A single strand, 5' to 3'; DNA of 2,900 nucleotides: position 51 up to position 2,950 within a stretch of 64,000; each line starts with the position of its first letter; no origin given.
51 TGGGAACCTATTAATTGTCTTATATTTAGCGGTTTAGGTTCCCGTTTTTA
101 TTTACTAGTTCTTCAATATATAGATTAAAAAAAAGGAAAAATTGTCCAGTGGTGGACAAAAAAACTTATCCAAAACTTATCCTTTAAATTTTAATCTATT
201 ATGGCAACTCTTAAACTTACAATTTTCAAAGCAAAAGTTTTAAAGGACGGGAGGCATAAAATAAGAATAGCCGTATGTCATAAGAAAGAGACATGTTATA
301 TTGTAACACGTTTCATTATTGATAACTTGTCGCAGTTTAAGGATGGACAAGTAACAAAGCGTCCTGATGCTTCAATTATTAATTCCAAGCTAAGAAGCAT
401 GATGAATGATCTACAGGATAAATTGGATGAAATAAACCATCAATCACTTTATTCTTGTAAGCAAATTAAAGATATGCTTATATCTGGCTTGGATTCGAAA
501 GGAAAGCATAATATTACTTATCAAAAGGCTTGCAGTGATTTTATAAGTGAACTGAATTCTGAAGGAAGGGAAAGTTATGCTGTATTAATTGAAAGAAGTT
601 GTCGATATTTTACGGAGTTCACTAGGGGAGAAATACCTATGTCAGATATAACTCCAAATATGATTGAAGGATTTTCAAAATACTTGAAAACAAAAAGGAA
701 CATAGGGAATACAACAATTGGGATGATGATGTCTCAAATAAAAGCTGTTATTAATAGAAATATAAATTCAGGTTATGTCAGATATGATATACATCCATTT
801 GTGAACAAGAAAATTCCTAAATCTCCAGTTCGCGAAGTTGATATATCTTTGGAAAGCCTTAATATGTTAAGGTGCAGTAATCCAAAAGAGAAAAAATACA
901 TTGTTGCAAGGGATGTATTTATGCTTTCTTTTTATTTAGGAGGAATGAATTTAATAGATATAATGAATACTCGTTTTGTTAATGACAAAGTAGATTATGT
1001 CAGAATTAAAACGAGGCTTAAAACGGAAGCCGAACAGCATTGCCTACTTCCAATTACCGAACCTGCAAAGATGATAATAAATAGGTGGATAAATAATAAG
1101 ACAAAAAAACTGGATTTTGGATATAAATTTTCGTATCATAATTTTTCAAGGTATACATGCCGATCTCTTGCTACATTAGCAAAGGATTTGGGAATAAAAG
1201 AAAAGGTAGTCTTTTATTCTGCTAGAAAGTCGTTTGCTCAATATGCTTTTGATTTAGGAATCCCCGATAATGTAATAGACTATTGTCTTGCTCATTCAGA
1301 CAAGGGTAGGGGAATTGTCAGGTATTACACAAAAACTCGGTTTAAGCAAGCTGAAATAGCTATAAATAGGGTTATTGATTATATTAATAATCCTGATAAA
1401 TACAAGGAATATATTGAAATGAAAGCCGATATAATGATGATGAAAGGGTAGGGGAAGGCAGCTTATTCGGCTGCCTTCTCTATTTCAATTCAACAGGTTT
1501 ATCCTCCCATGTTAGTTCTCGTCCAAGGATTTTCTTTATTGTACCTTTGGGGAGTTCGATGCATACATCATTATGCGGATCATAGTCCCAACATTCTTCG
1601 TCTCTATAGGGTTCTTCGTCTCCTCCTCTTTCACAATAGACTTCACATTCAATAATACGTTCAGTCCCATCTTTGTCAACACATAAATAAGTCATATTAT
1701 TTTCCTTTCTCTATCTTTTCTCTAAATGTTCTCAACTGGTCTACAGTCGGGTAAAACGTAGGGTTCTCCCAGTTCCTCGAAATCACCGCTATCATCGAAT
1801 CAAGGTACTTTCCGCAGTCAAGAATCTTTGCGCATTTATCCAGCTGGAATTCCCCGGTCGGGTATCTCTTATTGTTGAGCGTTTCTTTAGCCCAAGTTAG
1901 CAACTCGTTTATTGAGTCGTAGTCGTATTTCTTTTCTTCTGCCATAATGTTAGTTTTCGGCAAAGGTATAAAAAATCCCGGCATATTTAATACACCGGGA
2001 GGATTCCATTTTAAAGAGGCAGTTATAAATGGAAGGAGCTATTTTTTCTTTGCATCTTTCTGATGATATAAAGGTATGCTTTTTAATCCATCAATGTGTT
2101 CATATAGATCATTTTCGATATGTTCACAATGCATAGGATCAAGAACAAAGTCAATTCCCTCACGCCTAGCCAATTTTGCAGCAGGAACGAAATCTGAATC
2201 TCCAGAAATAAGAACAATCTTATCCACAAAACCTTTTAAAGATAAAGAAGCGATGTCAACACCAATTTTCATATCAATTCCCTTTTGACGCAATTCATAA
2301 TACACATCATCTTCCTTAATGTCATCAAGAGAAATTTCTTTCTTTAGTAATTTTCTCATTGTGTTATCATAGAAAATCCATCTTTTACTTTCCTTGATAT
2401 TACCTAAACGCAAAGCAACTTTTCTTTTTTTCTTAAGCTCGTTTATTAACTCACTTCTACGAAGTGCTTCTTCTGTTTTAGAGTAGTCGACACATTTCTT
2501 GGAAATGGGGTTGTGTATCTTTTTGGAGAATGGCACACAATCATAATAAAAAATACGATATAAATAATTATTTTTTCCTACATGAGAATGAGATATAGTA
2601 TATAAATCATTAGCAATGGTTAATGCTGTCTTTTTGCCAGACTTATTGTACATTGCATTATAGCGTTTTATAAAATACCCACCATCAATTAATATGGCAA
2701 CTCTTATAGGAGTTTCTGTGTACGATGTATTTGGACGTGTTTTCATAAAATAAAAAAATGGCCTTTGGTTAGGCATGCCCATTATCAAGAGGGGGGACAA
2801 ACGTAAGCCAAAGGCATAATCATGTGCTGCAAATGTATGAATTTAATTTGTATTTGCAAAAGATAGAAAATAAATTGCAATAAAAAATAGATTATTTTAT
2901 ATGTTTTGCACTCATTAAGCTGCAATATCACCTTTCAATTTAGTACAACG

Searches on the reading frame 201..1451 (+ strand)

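Call 30: search_protein_families(library=pfam, proteins=[window:201-1451:+], max_evalue=0.001)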
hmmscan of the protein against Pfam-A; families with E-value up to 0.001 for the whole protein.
window:201-1451:+ (416 aa): 3 families
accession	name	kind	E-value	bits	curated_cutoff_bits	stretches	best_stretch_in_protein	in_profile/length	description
PF13102.12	Phage_int_SAM_5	-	9.8e-18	64.8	22.3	1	110-204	5-97/98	Phage integrase SAM-like domain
PF17293.8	Arm-DNA-bind_5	-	1.8e-08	35.2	22.6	1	7-90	2-87/87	Arm DNA-binding domain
PF00589.27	Phage_integrase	-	6.9e-05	23.1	27.1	1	260-379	49-168/172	Phage integrase family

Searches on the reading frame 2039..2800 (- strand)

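Call 30: search_protein_families(library=pfam, proteins=[window:2039-2800:-], max_evalue=0.001)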
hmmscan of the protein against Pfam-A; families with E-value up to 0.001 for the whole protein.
window:2039-2800:- (253 aa): 1 family
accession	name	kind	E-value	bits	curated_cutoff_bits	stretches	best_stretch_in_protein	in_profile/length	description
PF01936.24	NYN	-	1.7e-08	35.5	24.2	1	154-216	56-118/145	NYN domain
